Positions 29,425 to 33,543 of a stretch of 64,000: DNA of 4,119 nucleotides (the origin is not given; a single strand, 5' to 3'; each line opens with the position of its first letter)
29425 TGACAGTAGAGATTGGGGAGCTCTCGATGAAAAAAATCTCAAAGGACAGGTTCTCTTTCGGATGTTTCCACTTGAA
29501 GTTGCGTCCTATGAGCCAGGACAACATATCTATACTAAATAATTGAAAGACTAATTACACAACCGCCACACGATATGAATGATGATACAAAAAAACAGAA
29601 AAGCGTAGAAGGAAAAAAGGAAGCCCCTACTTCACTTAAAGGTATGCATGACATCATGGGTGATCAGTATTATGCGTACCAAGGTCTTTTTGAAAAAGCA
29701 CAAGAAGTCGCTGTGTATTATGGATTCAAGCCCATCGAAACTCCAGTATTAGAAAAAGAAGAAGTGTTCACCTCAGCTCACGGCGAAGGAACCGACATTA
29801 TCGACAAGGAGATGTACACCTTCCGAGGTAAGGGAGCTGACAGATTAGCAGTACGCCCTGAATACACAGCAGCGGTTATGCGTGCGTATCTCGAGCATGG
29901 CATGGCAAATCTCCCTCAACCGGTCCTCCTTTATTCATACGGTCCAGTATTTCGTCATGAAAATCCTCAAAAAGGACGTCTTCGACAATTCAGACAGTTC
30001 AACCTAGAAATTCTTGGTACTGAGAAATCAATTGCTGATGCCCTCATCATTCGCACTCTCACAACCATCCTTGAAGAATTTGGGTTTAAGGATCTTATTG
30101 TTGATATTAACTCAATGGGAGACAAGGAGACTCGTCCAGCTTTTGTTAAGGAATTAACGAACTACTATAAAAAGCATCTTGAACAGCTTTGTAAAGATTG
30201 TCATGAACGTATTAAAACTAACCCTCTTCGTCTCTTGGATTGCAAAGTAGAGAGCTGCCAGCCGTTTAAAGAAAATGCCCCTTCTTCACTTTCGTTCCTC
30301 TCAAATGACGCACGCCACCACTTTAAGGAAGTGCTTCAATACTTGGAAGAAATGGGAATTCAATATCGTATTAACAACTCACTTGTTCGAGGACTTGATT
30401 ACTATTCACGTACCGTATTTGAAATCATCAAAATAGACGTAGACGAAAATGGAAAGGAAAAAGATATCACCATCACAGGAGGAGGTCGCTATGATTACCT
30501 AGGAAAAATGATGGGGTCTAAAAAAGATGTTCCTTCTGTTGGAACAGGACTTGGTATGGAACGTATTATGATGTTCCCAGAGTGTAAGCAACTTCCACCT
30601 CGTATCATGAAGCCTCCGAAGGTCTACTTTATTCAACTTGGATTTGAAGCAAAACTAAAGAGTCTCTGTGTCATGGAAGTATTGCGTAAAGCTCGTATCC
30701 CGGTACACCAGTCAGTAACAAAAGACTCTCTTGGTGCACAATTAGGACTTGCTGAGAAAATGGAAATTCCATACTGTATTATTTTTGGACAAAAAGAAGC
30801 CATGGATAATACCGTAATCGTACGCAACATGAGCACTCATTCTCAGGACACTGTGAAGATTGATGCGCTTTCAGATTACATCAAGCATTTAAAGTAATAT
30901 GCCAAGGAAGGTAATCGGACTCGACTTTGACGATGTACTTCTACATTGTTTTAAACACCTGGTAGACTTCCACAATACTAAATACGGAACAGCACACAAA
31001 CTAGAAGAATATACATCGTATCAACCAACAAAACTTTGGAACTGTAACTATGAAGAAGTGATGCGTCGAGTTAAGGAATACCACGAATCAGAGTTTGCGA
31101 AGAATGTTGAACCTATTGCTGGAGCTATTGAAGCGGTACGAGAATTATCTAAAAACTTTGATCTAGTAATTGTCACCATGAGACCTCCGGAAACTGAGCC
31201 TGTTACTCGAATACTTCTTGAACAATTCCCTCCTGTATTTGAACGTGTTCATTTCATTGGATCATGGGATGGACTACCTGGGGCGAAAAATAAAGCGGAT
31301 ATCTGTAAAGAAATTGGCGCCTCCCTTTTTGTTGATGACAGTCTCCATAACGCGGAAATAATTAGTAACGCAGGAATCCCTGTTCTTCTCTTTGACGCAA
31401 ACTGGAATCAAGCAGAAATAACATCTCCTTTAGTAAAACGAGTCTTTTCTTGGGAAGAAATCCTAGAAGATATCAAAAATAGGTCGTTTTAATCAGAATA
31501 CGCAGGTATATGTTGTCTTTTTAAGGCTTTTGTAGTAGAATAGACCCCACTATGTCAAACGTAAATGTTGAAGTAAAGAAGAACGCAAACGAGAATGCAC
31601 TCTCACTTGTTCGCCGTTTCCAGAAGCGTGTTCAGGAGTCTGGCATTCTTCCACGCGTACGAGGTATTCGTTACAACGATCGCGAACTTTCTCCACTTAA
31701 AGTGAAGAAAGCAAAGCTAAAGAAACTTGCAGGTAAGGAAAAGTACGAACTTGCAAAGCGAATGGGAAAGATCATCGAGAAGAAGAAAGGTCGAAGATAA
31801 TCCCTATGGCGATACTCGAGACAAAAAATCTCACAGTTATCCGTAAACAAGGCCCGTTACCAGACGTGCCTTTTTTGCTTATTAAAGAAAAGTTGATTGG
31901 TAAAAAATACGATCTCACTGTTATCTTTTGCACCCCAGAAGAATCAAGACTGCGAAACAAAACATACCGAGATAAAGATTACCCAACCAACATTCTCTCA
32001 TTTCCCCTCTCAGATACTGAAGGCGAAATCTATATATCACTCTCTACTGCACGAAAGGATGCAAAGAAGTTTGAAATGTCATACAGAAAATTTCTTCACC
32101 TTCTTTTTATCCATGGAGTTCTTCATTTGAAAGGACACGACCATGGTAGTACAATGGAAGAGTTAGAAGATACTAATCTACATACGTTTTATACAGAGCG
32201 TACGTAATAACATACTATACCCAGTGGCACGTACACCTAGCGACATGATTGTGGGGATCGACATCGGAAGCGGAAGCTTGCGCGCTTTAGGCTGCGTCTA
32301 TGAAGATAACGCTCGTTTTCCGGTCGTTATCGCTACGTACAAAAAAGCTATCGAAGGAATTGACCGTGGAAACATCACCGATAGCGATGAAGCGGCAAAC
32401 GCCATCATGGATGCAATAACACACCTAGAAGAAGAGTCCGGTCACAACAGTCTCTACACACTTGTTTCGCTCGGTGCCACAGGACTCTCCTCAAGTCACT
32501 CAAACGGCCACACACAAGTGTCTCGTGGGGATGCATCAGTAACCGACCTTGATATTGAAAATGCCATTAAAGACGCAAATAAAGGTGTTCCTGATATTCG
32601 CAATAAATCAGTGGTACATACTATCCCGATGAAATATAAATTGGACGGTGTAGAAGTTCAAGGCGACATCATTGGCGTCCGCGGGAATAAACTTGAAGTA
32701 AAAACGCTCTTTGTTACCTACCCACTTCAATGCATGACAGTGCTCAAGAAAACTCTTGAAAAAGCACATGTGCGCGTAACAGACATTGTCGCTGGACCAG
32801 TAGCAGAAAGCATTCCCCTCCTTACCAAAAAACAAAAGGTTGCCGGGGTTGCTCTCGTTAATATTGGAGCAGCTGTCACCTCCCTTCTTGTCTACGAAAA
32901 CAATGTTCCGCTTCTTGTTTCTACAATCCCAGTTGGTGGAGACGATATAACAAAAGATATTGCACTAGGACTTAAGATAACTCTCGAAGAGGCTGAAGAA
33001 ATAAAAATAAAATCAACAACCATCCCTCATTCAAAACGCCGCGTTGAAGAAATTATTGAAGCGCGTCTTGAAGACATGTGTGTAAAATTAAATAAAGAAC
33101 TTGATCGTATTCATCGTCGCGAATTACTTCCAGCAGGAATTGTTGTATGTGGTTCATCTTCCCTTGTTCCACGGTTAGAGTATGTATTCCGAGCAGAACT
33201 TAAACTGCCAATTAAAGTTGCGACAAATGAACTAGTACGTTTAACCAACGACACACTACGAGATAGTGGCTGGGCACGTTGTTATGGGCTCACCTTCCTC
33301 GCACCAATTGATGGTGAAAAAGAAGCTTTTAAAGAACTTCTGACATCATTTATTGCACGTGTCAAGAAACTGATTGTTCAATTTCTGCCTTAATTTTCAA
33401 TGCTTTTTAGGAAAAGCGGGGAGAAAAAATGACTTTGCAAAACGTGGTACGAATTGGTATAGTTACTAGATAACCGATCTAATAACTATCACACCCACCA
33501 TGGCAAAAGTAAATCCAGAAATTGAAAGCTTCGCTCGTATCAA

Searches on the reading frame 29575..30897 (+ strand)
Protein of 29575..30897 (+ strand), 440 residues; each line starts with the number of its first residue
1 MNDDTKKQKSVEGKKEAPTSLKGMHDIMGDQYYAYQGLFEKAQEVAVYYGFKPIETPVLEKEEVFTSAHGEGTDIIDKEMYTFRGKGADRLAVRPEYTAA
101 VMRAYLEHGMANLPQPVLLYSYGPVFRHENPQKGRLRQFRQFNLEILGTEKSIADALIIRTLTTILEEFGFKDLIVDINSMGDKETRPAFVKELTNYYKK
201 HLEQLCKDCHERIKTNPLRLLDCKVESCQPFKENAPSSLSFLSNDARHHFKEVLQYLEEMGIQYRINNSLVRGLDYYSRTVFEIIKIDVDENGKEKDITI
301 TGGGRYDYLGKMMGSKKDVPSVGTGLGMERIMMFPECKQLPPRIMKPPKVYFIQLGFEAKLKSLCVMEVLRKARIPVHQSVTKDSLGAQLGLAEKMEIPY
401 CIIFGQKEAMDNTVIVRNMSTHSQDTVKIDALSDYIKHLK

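Call 26: search_protein_families(library=pfam, proteins=[window:29575-30897:+], max_evalue=0.001)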
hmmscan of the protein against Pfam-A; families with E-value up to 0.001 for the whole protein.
window:29575-30897:+ (440 aa): 4 families
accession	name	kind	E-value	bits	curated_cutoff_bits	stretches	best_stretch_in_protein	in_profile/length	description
PF13393.11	tRNA-synt_His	-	5e-31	108.5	25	1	23-331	1-308/308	Histidyl-tRNA synthetase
PF00587.30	tRNA-synt_2b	-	5e-14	53.2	29.3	1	81-332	1-172/179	tRNA synthetase class II core domain (G, H, P, S and T)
PF03129.25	HGTP_anticodon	-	7.6e-13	48.9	21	1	350-438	2-93/94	Anticodon binding domain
PF01409.25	tRNA-synt_2d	-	9e-06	25.8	19.8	0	39-172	23-157/246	tRNA synthetases class II core domain (F)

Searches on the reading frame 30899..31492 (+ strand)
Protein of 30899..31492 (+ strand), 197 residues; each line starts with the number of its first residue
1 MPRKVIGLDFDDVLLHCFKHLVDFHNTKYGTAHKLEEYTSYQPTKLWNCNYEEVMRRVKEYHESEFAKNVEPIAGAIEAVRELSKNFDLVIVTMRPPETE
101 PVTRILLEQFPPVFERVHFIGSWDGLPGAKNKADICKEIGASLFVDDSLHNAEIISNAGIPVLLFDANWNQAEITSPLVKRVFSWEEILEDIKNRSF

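Call 75: search_protein_families(library=pfam, proteins=[window:30899-31492:+], max_evalue=0.0001)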
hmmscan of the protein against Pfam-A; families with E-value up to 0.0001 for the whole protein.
window:30899-31492:+ (197 aa): 1 family
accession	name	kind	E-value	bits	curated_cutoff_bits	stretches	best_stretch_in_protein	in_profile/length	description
PF06941.18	NT5C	-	9.7e-12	45.6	24.8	1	3-192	1-174/180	5' nucleotidase, deoxy (Pyrimidine), cytosolic type C protein (NT5C)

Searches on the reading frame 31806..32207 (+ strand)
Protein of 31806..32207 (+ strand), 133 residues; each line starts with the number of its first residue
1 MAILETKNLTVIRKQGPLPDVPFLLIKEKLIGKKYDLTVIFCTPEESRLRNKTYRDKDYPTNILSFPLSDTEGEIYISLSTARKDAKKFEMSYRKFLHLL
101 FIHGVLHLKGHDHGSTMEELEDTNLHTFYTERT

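Call 76: search_protein_families(library=pfam, proteins=[window:31806-32207:+], max_evalue=0.0001)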
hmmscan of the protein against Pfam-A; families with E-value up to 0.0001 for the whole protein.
window:31806-32207:+ (133 aa): 1 family
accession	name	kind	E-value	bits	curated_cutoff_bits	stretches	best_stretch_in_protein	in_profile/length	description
PF02130.23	YbeY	-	6.7e-25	87.9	25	1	28-119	21-115/129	Endoribonuclease YbeY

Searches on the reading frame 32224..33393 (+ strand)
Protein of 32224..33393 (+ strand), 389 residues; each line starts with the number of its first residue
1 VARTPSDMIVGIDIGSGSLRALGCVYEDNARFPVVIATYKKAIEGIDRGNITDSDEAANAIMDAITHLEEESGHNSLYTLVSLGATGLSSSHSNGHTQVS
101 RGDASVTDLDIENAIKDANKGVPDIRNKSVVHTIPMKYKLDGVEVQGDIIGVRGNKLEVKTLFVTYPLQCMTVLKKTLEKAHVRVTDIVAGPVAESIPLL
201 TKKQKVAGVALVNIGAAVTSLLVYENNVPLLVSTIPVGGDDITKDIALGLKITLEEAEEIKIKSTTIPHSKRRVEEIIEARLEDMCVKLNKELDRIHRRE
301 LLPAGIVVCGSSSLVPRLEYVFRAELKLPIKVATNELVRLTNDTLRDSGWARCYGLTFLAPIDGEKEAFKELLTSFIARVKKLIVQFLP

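Call 26: search_protein_families(library=pfam, proteins=[window:32224-33393:+], max_evalue=0.001)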
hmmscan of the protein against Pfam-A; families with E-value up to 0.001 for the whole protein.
window:32224-33393:+ (389 aa): 5 families
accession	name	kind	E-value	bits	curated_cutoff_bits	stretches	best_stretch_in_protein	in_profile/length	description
PF14450.12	FtsA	-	6.8e-18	65.7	31.8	1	210-348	1-120/127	Cell division protein FtsA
PF02491.25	SHS2_FTSA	-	1.8e-10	41.5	25.4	1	88-165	4-79/79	SHS2 domain inserted in FTSA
PF11104.14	PilM_2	-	1e-08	34.9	27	1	198-333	171-305/340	Type IV pilus assembly protein PilM;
PF25216.1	Volactin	-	0.00016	21.7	35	0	212-334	171-302/321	Volactin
PF06723.19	MreB_Mbl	-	0.00017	21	27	0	270-337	238-308/327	MreB/Mbl protein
